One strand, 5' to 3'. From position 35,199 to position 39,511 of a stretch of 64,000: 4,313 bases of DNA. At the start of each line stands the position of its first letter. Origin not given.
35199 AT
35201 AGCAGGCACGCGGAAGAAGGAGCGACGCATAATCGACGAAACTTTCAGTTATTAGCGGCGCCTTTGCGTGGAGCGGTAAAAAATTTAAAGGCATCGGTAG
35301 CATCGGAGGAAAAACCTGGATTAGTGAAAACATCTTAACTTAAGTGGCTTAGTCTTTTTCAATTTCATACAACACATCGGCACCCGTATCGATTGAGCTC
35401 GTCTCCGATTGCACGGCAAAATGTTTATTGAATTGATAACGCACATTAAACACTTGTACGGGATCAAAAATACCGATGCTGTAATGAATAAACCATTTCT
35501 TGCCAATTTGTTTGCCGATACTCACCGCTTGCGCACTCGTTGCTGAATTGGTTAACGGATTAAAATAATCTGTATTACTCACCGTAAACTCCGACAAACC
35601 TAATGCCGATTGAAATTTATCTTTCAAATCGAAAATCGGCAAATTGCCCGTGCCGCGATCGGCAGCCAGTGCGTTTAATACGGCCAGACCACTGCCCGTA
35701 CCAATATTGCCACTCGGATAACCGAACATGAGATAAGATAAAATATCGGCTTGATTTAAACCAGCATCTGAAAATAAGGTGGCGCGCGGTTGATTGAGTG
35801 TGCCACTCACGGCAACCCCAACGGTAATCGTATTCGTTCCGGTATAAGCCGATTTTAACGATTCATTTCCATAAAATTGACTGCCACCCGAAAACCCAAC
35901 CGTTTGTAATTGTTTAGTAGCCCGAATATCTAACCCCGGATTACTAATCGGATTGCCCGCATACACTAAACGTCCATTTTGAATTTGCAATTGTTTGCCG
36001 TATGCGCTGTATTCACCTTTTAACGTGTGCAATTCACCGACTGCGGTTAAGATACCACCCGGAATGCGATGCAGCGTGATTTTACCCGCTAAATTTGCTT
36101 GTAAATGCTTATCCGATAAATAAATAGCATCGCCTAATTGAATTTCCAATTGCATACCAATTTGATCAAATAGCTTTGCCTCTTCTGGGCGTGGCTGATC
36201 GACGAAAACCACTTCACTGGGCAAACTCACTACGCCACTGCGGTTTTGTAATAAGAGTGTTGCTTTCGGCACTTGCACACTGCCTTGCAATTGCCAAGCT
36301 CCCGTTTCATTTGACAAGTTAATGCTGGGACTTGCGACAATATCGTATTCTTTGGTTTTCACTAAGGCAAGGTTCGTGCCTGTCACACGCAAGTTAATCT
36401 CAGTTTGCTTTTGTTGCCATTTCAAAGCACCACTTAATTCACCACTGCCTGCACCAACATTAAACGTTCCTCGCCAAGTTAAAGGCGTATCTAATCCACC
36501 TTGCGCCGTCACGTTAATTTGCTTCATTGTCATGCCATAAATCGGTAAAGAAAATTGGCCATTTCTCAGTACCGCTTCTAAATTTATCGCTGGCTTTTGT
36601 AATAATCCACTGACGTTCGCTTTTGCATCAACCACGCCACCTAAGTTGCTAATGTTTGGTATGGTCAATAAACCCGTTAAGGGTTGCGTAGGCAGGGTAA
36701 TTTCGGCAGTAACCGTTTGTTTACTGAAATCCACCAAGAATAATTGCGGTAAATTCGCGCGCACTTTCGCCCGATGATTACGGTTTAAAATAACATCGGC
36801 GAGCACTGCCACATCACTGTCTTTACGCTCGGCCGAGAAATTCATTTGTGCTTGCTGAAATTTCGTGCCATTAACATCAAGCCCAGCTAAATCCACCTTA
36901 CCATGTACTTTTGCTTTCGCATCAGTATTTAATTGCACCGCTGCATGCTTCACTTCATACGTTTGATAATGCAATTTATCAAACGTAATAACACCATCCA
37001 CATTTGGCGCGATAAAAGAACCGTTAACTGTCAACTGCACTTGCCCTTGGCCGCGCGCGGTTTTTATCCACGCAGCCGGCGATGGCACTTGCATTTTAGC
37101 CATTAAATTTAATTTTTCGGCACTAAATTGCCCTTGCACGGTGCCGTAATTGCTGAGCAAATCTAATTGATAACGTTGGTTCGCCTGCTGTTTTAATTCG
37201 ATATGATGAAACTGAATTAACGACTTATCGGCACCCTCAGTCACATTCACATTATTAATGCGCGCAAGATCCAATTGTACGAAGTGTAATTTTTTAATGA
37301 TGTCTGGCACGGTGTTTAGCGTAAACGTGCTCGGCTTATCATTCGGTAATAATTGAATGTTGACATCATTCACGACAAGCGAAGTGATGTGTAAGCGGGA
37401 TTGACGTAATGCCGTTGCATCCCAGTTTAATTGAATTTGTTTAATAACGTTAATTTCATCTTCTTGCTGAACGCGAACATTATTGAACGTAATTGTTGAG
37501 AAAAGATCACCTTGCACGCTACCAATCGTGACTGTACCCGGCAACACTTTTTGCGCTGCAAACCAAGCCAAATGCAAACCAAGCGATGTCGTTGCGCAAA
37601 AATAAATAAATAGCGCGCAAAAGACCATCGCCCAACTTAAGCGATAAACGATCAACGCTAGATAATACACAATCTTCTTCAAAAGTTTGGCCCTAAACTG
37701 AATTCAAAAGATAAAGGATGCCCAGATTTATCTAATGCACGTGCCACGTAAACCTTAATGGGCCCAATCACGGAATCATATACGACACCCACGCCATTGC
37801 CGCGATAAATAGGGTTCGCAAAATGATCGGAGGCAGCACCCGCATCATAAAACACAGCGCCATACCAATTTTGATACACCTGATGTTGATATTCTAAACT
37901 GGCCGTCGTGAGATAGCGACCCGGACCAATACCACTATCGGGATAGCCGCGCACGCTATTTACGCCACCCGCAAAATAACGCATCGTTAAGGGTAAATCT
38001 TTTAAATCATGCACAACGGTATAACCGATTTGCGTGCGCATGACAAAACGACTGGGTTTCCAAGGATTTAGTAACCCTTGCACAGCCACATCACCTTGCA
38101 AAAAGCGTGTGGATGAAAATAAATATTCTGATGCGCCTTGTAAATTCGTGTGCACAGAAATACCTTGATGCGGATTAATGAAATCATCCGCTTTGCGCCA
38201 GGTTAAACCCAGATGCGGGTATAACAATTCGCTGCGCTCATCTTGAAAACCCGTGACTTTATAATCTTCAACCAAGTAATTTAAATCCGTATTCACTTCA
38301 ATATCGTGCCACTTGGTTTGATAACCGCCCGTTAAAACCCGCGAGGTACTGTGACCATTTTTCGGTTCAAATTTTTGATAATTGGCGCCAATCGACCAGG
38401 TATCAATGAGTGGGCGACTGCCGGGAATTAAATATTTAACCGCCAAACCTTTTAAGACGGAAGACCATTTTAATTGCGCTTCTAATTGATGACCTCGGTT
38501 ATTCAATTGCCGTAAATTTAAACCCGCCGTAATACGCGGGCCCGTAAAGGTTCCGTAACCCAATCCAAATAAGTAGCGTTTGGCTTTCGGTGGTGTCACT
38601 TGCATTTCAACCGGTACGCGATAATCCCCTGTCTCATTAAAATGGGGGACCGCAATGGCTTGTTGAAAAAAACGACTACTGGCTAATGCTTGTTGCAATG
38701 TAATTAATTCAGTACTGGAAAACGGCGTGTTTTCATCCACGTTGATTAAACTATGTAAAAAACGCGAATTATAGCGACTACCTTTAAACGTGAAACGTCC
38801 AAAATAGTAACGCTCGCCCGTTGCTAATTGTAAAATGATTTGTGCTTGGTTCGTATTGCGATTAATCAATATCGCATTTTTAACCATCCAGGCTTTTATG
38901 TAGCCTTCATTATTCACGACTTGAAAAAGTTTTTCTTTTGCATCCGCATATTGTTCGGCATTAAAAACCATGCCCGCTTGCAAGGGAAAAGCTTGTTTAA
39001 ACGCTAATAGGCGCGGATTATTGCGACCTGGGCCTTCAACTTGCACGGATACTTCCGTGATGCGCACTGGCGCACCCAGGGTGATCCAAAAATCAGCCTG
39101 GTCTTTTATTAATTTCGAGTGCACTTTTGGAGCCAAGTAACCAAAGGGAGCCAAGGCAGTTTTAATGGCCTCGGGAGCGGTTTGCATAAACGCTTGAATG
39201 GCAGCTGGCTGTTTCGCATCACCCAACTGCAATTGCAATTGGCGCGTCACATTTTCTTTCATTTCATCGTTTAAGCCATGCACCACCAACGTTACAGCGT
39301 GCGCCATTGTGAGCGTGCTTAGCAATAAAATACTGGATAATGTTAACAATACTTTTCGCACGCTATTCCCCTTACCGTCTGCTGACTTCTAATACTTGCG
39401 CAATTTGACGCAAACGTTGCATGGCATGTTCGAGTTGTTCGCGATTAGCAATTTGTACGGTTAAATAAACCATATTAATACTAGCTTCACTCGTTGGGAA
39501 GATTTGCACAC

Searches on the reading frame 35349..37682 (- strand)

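Call 46: search_protein_families(library=ncbifam, proteins=[window:35349-37682:-], max_evalue=0.00001)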
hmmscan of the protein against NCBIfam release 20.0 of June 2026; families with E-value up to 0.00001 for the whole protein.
window:35349-37682:- (777 aa): 1 family
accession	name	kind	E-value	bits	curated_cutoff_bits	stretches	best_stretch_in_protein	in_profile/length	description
NF047952.2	ATportTamB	equivalog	3.1e-61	207.5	825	4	273-589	768-1085/1240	autotransporter assembly complex protein TamB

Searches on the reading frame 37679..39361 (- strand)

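Call 84: search_protein_families(library=ncbifam, proteins=[window:37679-39361:-], max_evalue=1e-20)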
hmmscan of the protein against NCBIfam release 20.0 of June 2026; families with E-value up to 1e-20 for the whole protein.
window:37679-39361:- (560 aa): 2 families
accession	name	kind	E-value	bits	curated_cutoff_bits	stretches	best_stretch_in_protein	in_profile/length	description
NF047950.2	ATportTamA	equivalog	4.2e-101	339.3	625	1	11-560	4-569/569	autotransporter assembly complex protein TamA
TIGR03303.1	OM_YaeT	equivalog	1.2e-31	109.8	297.15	0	120-313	258-450/741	outer membrane protein assembly factor BamA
